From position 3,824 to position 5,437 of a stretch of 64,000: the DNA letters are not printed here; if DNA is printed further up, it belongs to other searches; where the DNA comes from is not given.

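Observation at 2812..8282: larE-larB-larC fused into one tight operon with an MtaD-like amidohydrolase, a CPBP intramembrane protease and a STAS antagonist, with no larA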

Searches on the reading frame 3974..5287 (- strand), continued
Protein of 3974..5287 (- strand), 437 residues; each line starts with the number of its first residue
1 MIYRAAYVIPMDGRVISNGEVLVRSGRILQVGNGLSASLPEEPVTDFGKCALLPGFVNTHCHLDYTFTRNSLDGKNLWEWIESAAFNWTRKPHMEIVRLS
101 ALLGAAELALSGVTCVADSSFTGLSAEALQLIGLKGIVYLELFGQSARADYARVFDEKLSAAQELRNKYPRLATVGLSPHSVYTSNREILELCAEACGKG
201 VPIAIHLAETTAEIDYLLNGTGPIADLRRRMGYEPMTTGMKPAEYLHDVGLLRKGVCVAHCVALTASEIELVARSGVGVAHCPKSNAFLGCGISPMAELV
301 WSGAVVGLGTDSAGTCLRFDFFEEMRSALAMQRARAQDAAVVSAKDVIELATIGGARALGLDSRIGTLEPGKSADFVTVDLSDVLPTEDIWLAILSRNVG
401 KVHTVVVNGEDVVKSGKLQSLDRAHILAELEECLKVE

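Call 25: search_protein_families(library=pfam, proteins=[L008:11423-12076:+, L008:12523-14790:+, L008:8878-9567:+, L008:7590-8852:+, L004:11424-12020:+, L004:12221-14110:+, L004:8880-10004:+, L004:7220-8839:+, L051:589-3039:+, L051:6163-8127:+], max_evalue=0.01)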
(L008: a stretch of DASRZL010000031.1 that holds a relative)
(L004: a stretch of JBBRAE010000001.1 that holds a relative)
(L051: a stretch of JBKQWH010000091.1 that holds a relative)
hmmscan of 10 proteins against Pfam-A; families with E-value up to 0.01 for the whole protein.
L008:11423-12076:+ (217 aa): 12 families
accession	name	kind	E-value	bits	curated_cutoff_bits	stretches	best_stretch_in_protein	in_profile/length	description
PF13428.12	TPR_14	-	1.7e-09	37.9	23.5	0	126-167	2-43/44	Tetratricopeptide repeat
PF13371.12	TPR_9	-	3.6e-09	37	35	1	135-200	5-70/73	Tetratricopeptide repeat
PF13432.12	TPR_16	-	1.5e-07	32.1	32.7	1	131-193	3-65/65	Tetratricopeptide repeat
PF13181.12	TPR_8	-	5.3e-07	29.7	25.7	1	159-191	1-33/34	Tetratricopeptide repeat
PF13431.12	TPR_17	-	7e-07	29.5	24.4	0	155-178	9-32/34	Tetratricopeptide repeat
PF07719.23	TPR_2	-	7.4e-07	29.3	27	1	159-191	1-33/34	Tetratricopeptide repeat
PF13414.12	TPR_11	-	0.00042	20.4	26.8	0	61-77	19-35/42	TPR repeat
PF23914.1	TPR_CcmH_CycH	-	0.00044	20.5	42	0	93-160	91-156/158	Cytochrome c-type biogenesis protein H TPR domain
PF13174.12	TPR_6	-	0.00053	20.9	26.3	0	161-192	2-33/33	Tetratricopeptide repeat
PF13176.12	TPR_7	-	0.0044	17.4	27.9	0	163-194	3-34/36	Tetratricopeptide repeat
PF14559.12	TPR_19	-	0.0063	17.3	25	0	139-195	5-61/68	Tetratricopeptide repeat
PF14561.12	TPR_20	-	0.0079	16.9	25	0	155-192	18-55/90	Tetratricopeptide repeat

L008:12523-14790:+ (755 aa): 2 families
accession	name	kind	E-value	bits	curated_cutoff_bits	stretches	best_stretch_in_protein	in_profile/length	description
PF01131.25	Topoisom_bac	-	2.4e-114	383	35.1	1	208-614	2-410/411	DNA topoisomerase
PF01751.28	Toprim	-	4.6e-12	46.4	23.1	1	2-135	1-86/96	Toprim domain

L008:8878-9567:+ (229 aa): 0 families

L008:7590-8852:+ (420 aa): 4 families
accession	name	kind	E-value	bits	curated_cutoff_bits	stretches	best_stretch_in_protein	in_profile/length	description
PF03448.22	MgtE_N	-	5.1e-22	78.8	25.9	1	185-285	1-101/102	MgtE intracellular N domain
PF00571.33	CBS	-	2.8e-18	66.4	24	2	355-406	4-55/57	CBS domain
PF14841.11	FliG_M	-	0.0001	22.9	25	0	189-231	3-45/76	FliG middle domain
PF05239.21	PRC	-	0.0027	18.1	21.2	0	10-71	6-68/78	PRC-barrel domain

L004:11424-12020:+ (198 aa): 7 families
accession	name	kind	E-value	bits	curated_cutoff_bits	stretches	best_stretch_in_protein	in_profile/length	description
PF02915.23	Rubrerythrin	-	1.8e-11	45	22.8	1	94-150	3-61/137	Rubrerythrin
PF09537.16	DUF2383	-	2e-07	31.5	30.8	1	102-147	14-59/111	Domain of unknown function (DUF2383)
PF13668.12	Ferritin_2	-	4.6e-07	30.5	24.7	1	8-143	6-137/138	Ferritin-like domain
PF05974.18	DUF892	-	2.3e-06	28.2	23.7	0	92-158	8-72/159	Domain of unknown function (DUF892)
PF03232.19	COQ7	-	2.1e-05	24.6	23.5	1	92-167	5-81/169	Ubiquinone biosynthesis protein COQ7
PF05067.18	Mn_catalase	-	0.0016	18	27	0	76-149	125-198/284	Manganese containing catalase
PF00210.30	Ferritin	-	0.0018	18.6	24.5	1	8-146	4-140/142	Ferritin-like domain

L004:12221-14110:+ (629 aa): 3 families
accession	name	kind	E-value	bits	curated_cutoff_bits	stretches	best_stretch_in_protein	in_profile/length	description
PF02878.22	PGM_PMM_I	-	3.8e-21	75.7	22.5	1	68-184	7-113/138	Phosphoglucomutase/phosphomannomutase, alpha/beta/alpha domain I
PF02880.22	PGM_PMM_III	-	3.6e-08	34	20.7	1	381-471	5-93/115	Phosphoglucomutase/phosphomannomutase, alpha/beta/alpha domain III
PF02879.22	PGM_PMM_II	-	2.4e-06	28.4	29.3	1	281-357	24-96/103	Phosphoglucomutase/phosphomannomutase, alpha/beta/alpha domain II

L004:8880-10004:+ (374 aa): 8 families
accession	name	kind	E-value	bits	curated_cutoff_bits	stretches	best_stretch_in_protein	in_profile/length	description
PF01262.27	AlaDh_PNT_C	-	1.8e-82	276.3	23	1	145-356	1-213/214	Alanine dehydrogenase/PNT, C-terminal domain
PF05222.21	AlaDh_PNT_N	-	3e-46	157.4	30.4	1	9-141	1-136/136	Alanine dehydrogenase/PNT, N-terminal domain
PF02826.25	2-Hacid_dh_C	-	2.8e-07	30.5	25.1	1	171-272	35-127/178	D-isomer specific 2-hydroxyacid dehydrogenase, NAD binding domain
PF01488.26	Shikimate_DH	-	1.5e-05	25.6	24.3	1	171-273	11-113/138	Shikimate / quinate 5-dehydrogenase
PF07992.20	Pyr_redox_2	-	0.00037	20.4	26.1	1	173-213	143-183/291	Pyridine nucleotide-disulphide oxidoreductase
PF00070.33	Pyr_redox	-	0.0005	21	22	1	175-225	2-52/82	Pyridine nucleotide-disulphide oxidoreductase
PF01134.28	GIDA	-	0.00058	19.5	22.1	1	174-208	1-35/391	Glucose inhibited division protein A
PF02254.24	TrkA_N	-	0.0082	16.9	23.8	0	175-215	1-41/116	TrkA-N domain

L004:7220-8839:+ (539 aa): 2 families
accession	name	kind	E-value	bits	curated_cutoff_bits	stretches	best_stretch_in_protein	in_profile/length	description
PF00370.27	FGGY_N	-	1.6e-77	260.8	28.8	1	32-278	1-245/245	FGGY family of carbohydrate kinases, N-terminal domain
PF02782.22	FGGY_C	-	6.2e-40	137.5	27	1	289-482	3-196/198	FGGY family of carbohydrate kinases, C-terminal domain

L051:589-3039:+ (816 aa): 1 family
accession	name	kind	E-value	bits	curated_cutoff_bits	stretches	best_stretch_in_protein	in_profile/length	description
PF18622.7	HTH_55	-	0.0066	17.2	27.1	0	336-363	39-66/107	RctB helix turn helix domain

L051:6163-8127:+ (654 aa): 3 families
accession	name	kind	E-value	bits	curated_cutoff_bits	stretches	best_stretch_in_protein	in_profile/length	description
PF00563.25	EAL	-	1.5e-68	231.1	31.3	1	387-618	4-236/236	EAL domain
PF00990.26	GGDEF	-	8.7e-29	100.8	23.8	2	182-296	2-118/161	Diguanylate cyclase, GGDEF domain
PF00072.30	Response_reg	-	0.0027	18.3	30.2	1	9-85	2-76/111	Response regulator receiver domain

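Call 28: find_related_loci(query=A1, collection=metagenome_contigs, flank=10000)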
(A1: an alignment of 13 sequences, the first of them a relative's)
Query A1 (437 aa) in metagenome_contigs; peptide patterns used: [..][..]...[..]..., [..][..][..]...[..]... (x = any residue, [..] = any of these).
600 stretches matched a pattern (row limit reached: there are more); 575 encode a relative of the query (tblastn E <= 1e-3); the best 80 are kept; 80 distinct loci.
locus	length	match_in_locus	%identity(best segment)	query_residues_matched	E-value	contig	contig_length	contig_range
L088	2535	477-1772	58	1-435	4e-177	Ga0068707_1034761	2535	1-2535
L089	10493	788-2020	52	2-412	8e-141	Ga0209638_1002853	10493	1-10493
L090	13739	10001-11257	49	1-422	2e-132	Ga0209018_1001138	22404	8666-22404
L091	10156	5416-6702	38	2-422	1e-81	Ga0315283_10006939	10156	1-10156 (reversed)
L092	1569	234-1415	41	5-417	9e-86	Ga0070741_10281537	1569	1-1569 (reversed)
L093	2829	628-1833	39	2-419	2e-81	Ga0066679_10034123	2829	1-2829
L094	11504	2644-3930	38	2-422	3e-79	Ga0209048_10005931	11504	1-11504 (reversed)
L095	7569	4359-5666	37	2-429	4e-79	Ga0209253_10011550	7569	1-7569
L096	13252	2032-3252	41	2-419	5e-78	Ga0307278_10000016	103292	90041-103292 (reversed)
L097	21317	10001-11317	36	2-431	9e-78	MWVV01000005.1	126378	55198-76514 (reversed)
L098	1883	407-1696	37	1-422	6e-81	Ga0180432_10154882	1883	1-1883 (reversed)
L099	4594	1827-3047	39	2-419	2e-77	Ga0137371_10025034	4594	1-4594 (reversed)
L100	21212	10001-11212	39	2-416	1e-76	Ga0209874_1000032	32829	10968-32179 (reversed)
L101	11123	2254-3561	35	2-429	1e-76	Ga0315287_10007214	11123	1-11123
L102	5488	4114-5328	41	1-419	3e-76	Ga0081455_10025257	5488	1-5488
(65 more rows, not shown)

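Call 31: find_encoding_contigs(protein=P0006, flank=8000, max_places=1)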
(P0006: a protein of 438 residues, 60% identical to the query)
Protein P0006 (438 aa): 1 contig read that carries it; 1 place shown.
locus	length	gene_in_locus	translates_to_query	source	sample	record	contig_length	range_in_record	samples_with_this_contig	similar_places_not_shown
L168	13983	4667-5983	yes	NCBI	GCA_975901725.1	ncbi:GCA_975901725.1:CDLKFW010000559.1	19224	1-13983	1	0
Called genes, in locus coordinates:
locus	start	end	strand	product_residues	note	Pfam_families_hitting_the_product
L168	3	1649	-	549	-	?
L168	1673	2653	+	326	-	PF02540:NAD_synthase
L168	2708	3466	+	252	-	PF00731:AIRC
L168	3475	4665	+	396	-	PF01969:Ni_insertion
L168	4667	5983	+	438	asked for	PF01979:Amidohydro_1, PF07969:Amidohydro_3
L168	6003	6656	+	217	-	PF02517:Rce1-like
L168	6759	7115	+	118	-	PF01740:STAS, PF13466:STAS_2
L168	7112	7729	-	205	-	PF01726:LexA_DNA_bind, PF00717:Peptidase_S24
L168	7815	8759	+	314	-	PF01379:Porphobil_deam, PF03900:Porphobil_deamC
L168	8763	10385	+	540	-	PF00890:FAD_binding_2, PF07992:Pyr_redox_2 (faint), PF02910:Succ_DH_flav_C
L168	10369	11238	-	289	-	PF04909:Amidohydro_2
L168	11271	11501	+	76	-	-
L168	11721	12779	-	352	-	PF01594:AI-2E_transport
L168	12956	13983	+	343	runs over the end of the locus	PF09992:NAGPA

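Call 32: find_encoding_contigs(protein=P0017, flank=8000, max_places=1)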
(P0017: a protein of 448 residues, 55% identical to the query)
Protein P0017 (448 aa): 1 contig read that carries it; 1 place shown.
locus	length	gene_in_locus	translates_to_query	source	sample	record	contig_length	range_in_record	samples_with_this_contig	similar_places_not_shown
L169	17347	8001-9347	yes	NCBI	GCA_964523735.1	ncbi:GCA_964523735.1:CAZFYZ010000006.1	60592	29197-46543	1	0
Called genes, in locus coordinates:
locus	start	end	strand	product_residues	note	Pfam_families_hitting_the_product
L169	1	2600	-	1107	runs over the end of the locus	PF17132:Glyco_hydro_106, PF22666:Glyco_hydro_2_N2 (weak)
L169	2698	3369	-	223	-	PF00730:HhH-GPD, PF00633:HHH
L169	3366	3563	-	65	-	PF20095:DUF6485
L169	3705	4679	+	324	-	PF13557:Phenol_MetA_deg (weak)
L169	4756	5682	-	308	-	PF01545:Cation_efflux, PF16916:ZT_dimer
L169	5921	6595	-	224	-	PF07963:N_methyl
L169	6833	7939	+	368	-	-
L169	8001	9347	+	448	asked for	PF01979:Amidohydro_1, PF07969:Amidohydro_3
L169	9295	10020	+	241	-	PF02517:Rce1-like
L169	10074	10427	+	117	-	PF01740:STAS, PF13466:STAS_2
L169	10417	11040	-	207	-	PF01726:LexA_DNA_bind, PF00717:Peptidase_S24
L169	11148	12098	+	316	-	PF01379:Porphobil_deam, PF03900:Porphobil_deamC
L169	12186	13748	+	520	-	PF00890:FAD_binding_2, PF02910:Succ_DH_flav_C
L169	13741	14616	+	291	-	-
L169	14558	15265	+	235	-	PF02602:HEM4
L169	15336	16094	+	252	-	PF06271:RDD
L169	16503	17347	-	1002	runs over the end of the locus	PF17132:Glyco_hydro_106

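Call 33: find_encoding_contigs(protein=P0024, flank=8000, max_places=1)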
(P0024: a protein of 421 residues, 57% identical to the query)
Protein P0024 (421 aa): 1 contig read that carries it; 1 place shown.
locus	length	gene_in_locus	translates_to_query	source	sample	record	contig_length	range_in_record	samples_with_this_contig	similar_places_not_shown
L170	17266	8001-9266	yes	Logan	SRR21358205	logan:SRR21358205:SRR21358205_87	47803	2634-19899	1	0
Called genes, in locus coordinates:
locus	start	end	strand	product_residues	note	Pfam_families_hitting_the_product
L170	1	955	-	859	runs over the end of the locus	PF01074:Glyco_hydro_38N, PF09261:Alpha-mann_mid, PF07748:Glyco_hydro_38C, PF17677:Glyco_hydro38C2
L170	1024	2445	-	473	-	PF00884:Sulfatase, PF01663:Phosphodiest, PF16347:SGSH_C (faint)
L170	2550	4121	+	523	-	-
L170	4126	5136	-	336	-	-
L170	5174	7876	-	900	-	-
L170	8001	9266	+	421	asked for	PF01979:Amidohydro_1, PF07969:Amidohydro_3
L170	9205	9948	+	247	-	PF02517:Rce1-like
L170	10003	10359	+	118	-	PF01740:STAS, PF13466:STAS_2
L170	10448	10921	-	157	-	PF01726:LexA_DNA_bind, PF00717:Peptidase_S24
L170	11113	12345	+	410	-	PF08529:NusA_N, PF00575:S1, PF13184:KH_NusA_1st, PF26594:KH_NusA_2nd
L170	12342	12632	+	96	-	PF04296:YlxR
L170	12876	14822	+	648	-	PF04760:IF2_N, PF00009:GTP_EFTU, PF00025:Arf (weak), PF01926:MMR_HSR1, PF02421:FeoB_N, PF10662:PduV-EutP (weak), PF22042:EF-G_D2, PF11987:IF-2, +2 more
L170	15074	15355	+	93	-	PF04456:DUF503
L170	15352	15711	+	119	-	PF02033:RBFA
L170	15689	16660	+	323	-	PF01368:DHH, PF02272:DHHA1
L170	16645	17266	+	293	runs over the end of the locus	PF01509:TruB_N, PF16198:TruB_C_2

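Call 34: find_encoding_contigs(protein=P0082, flank=8000, max_places=1)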
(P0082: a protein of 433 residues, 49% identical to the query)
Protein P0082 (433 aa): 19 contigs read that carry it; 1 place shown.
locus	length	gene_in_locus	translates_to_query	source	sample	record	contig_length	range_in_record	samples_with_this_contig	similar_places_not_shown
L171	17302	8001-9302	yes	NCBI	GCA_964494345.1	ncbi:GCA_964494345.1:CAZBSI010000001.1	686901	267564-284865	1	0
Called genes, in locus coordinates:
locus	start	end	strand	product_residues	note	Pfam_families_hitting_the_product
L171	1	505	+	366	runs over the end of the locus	PF00712:DNA_pol3_beta, PF02767:DNA_pol3_beta_2, PF02768:DNA_pol3_beta_3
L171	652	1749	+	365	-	PF00155:Aminotran_1_2, PF00266:Aminotran_5 (faint)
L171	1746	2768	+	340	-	PF18152:DAHP_snth_FXD, PF00793:DAHP_synth_1, PF03102:NeuB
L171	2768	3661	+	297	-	PF02153:PDH_N, PF20463:PDH_C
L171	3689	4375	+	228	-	PF02224:Cytidylate_kin, PF13189:Cytidylate_kin2, PF13238:AAA_18 (faint), PF01202:SKI (faint), PF13207:AAA_17 (faint)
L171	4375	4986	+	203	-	PF01553:Acyltransferase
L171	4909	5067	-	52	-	-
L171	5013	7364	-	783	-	-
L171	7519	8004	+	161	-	-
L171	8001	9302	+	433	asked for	PF01979:Amidohydro_1, PF07969:Amidohydro_3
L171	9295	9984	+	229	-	PF02517:Rce1-like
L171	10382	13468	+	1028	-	PF17132:Glyco_hydro_106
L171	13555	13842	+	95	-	PF01910:Thiamine_BP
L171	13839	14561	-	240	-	PF00977:His_biosynth, PF05690:ThiG (faint), PF01207:Dus (faint), PF02581:TMP-TENI (faint)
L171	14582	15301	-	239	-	PF00977:His_biosynth, PF05690:ThiG (faint), PF01207:Dus (faint), PF02581:TMP-TENI (faint)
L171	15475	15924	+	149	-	PF22398:DUF6978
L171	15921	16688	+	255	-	PF08861:DUF1828, PF08862:DUF1829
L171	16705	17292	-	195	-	PF00475:IGPD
